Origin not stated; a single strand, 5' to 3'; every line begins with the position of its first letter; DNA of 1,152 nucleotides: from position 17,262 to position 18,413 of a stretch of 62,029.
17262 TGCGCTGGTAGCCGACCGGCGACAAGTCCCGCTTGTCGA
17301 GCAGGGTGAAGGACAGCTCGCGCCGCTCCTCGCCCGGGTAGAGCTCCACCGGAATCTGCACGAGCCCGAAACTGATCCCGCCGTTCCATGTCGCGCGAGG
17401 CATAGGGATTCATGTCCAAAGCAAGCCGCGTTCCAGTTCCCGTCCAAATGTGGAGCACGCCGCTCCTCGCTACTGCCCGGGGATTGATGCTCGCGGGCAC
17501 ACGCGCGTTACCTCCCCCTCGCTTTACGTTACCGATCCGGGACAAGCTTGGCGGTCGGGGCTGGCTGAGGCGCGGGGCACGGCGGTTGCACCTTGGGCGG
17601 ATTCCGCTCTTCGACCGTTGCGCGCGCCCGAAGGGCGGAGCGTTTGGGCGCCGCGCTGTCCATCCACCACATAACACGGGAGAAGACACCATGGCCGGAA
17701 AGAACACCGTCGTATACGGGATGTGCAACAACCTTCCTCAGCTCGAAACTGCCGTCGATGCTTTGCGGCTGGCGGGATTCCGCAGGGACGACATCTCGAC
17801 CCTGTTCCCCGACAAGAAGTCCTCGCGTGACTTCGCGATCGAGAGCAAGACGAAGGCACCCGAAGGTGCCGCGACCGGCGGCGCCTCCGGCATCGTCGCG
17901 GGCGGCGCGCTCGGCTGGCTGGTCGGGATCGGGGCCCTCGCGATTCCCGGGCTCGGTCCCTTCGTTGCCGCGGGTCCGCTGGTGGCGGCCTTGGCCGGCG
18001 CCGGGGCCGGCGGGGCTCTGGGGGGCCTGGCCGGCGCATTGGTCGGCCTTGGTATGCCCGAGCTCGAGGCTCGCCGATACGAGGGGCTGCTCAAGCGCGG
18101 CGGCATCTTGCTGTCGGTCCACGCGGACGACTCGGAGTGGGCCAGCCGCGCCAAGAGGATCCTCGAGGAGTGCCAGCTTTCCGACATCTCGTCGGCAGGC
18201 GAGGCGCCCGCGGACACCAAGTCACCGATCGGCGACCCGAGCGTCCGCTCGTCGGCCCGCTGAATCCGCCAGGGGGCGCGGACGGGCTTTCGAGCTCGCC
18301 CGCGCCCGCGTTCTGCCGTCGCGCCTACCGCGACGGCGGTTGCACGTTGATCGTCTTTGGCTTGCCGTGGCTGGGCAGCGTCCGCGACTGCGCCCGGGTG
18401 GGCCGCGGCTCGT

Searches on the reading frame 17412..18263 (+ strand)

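Call 52: search_protein_families(library=pfam, proteins=[window:17412-18263:+], max_evalue=0.001)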
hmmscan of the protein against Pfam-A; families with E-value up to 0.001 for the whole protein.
window:17412-18263:+ (283 aa): 1 family
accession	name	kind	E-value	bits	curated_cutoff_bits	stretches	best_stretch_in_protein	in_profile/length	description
PF11181.13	YflT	-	0.0003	21.6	26.2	0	101-164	2-67/99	Heat induced stress protein YflT domain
